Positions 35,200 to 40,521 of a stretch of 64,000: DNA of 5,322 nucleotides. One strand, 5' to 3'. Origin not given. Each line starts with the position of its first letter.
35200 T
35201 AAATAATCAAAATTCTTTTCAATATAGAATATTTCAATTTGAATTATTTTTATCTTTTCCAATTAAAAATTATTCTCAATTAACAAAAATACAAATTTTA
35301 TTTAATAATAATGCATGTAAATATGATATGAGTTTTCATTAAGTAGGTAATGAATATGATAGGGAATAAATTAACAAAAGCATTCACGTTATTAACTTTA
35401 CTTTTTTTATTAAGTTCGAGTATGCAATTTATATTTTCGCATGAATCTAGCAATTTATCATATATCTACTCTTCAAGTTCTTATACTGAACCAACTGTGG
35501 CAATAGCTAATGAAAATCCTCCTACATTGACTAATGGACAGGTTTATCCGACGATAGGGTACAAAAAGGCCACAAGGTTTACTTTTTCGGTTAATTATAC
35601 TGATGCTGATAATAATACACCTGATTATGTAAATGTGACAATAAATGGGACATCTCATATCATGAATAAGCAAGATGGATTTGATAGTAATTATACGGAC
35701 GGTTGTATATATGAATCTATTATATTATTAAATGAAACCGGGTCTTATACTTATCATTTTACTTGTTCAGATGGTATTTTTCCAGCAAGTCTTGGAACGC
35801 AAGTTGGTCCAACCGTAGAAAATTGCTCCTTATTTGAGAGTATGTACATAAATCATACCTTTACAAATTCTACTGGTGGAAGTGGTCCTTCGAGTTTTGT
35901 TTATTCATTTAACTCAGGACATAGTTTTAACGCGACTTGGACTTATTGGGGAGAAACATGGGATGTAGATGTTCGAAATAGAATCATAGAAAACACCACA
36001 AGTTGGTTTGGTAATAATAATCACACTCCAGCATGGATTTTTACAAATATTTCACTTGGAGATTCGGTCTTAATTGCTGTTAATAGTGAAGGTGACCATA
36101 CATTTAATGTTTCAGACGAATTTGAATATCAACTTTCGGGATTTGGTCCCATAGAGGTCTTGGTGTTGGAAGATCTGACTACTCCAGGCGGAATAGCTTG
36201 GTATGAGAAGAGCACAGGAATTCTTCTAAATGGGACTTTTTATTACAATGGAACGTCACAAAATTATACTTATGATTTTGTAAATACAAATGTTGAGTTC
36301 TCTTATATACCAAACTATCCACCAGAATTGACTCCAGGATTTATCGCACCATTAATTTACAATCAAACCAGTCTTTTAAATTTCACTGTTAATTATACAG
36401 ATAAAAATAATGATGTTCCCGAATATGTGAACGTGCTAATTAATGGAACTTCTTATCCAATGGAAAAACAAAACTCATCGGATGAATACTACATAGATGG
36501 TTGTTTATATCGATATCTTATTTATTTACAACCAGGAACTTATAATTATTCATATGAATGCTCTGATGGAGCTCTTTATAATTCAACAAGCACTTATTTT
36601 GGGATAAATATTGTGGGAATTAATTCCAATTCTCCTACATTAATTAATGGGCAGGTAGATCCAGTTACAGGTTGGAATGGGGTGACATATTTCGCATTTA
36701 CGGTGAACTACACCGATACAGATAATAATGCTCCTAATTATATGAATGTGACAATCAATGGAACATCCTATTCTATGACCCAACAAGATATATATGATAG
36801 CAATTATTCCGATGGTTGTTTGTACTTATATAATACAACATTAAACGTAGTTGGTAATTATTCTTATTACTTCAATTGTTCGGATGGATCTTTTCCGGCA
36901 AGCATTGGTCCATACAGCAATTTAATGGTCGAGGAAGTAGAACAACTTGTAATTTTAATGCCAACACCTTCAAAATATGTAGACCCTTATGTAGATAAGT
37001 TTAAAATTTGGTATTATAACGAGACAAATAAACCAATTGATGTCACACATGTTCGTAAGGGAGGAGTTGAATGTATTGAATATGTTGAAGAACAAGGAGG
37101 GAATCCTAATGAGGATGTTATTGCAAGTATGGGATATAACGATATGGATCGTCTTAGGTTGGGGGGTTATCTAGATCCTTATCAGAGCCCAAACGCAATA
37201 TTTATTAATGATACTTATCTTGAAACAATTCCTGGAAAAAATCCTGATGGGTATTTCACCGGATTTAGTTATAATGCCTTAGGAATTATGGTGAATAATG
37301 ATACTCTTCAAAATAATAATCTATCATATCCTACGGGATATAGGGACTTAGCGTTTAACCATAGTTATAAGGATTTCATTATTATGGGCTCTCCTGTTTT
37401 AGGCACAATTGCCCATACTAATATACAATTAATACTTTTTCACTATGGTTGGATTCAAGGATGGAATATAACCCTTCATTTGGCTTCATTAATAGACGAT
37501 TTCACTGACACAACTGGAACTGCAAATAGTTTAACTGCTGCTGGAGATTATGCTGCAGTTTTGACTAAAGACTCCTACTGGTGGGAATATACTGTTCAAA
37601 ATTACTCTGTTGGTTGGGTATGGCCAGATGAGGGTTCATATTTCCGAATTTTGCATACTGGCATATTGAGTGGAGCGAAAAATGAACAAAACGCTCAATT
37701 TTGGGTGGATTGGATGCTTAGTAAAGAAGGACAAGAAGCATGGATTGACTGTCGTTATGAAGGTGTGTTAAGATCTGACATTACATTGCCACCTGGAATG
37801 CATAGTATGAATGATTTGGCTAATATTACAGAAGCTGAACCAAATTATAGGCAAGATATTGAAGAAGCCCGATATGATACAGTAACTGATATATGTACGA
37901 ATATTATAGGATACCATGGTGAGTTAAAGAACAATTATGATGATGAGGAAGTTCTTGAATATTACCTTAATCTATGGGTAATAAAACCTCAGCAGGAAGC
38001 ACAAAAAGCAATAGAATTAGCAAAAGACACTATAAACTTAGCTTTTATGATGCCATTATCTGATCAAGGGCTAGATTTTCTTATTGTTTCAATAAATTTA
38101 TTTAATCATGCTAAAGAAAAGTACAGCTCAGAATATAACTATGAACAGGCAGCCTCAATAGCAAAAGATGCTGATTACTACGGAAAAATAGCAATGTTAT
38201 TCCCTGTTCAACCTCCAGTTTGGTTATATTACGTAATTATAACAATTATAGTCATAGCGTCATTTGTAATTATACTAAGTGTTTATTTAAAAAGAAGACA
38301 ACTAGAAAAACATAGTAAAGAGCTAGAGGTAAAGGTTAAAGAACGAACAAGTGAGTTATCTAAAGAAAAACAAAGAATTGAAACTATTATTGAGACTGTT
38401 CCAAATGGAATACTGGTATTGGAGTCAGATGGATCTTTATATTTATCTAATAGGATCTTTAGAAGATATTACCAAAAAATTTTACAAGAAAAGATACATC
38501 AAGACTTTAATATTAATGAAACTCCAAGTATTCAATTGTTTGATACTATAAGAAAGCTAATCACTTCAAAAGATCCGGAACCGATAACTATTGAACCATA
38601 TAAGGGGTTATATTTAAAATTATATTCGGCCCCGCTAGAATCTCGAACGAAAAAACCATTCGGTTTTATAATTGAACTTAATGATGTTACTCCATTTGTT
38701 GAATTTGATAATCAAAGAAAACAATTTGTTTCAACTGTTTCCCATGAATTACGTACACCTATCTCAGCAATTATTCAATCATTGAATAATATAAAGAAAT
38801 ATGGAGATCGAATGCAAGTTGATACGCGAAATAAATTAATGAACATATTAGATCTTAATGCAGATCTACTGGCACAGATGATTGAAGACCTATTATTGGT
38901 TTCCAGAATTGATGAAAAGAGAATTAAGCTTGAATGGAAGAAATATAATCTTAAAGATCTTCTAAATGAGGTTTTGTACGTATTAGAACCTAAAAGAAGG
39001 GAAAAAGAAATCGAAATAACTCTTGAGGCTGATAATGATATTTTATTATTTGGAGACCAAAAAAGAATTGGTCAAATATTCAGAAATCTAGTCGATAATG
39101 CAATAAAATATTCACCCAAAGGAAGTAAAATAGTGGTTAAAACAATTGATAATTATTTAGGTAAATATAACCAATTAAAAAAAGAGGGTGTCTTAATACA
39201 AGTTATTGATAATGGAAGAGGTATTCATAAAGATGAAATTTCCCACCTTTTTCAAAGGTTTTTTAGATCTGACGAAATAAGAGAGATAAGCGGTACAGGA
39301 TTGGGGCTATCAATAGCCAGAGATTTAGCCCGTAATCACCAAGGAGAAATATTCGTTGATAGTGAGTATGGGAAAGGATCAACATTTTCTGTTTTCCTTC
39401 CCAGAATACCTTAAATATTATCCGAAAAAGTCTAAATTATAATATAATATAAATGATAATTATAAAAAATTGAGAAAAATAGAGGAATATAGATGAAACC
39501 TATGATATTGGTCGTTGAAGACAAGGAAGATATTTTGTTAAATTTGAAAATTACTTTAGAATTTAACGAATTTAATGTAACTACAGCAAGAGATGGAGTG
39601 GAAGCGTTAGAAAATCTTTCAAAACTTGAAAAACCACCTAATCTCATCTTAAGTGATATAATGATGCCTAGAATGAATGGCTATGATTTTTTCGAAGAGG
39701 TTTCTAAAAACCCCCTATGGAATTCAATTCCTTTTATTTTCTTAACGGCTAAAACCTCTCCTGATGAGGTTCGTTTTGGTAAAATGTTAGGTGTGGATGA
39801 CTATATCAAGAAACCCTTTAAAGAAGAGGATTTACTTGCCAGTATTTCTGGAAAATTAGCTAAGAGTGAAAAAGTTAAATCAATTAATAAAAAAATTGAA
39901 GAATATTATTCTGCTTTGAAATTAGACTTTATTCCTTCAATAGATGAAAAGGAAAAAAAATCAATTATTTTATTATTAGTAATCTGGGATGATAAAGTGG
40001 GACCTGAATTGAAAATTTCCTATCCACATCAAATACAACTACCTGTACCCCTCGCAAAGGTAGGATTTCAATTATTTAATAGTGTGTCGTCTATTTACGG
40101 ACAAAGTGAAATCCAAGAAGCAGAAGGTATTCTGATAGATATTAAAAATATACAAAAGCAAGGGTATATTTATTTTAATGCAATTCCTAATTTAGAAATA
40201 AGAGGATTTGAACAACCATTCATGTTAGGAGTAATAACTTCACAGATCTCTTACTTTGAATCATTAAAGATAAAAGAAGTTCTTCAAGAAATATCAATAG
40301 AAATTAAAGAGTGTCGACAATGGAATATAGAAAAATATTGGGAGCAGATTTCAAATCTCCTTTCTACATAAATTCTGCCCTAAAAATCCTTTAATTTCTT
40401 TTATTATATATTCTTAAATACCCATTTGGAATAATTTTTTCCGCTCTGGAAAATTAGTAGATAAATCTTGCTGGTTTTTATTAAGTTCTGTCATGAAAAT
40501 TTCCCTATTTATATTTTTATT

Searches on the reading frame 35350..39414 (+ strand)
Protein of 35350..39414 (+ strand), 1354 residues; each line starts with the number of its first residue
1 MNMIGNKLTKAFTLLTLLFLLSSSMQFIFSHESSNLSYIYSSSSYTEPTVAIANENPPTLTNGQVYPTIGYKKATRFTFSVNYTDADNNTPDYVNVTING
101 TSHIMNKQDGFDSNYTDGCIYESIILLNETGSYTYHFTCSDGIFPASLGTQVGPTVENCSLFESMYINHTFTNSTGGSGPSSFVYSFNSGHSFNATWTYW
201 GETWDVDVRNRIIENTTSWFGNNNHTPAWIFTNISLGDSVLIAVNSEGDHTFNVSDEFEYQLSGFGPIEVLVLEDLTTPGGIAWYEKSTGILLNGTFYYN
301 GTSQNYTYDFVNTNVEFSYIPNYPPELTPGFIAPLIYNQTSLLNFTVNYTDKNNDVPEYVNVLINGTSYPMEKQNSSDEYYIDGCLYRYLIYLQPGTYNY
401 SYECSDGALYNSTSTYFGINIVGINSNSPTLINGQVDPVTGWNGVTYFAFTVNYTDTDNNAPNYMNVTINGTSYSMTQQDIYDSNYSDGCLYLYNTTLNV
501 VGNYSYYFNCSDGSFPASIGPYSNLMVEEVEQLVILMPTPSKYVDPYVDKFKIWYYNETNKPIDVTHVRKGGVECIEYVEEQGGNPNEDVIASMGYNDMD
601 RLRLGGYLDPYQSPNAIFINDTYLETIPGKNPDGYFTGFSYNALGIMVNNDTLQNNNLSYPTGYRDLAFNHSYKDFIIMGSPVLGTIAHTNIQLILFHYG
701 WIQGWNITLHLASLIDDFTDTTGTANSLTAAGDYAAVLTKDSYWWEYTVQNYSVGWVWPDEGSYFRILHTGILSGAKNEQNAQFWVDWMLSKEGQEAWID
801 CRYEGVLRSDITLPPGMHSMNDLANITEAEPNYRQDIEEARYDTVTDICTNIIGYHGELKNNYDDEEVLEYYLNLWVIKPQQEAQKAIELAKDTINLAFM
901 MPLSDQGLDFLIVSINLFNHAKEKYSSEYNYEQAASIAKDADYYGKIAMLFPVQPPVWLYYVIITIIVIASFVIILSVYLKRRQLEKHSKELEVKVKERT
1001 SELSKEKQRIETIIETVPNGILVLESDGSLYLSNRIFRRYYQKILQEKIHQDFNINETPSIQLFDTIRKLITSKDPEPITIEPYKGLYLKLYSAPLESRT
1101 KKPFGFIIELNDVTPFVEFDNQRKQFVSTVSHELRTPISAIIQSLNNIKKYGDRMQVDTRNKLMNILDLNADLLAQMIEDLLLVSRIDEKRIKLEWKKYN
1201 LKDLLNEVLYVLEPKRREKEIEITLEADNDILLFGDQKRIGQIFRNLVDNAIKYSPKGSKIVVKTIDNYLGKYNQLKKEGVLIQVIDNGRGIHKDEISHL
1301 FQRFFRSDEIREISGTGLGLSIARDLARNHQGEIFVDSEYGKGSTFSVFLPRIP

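Call 51: search_protein_families(library=pfam, proteins=[window:35350-39414:+])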
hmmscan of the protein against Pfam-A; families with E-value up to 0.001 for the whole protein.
window:35350-39414:+ (1354 aa): 6 families
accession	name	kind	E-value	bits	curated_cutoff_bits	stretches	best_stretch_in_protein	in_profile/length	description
PF02518.31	HATPase_c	-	3.9e-29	101.7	26.4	1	1235-1352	1-109/111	Histidine kinase-, DNA gyrase B-, and HSP90-like ATPase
PF13343.11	SBP_bac_6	-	5.6e-16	59.2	24.6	1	587-798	3-211/245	Bacterial extracellular solute-binding protein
PF00512.31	HisKA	-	5.9e-10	39.5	26.9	1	1122-1189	1-65/66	His Kinase A (phospho-acceptor) domain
PF13416.11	SBP_bac_8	-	9.4e-08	32.6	27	1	556-800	6-254/279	Bacterial extracellular solute-binding protein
PF01547.30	SBP_bac_1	-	3.8e-05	24.3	26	1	548-796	14-307/307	Bacterial extracellular solute-binding protein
PF13531.11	SBP_bac_11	-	0.00072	19.8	25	0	634-798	71-221/227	Bacterial extracellular solute-binding protein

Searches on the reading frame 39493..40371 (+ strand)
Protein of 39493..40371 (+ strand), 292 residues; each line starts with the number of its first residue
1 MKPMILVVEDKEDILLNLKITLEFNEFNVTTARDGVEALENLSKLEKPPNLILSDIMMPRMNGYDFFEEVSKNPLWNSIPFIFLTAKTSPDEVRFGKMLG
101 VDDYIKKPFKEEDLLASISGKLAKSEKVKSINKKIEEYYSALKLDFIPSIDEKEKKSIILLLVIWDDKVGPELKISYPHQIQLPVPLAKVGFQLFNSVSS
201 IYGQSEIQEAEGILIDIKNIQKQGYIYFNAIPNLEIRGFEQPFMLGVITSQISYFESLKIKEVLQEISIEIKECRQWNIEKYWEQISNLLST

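Call 51: search_protein_families(library=pfam, proteins=[window:39493-40371:+])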
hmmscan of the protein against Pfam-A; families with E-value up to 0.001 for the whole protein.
window:39493-40371:+ (292 aa): 1 family
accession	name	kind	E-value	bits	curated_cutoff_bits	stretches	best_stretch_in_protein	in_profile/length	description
PF00072.30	Response_reg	-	4.5e-24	85.2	30.2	1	5-118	1-110/111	Response regulator receiver domain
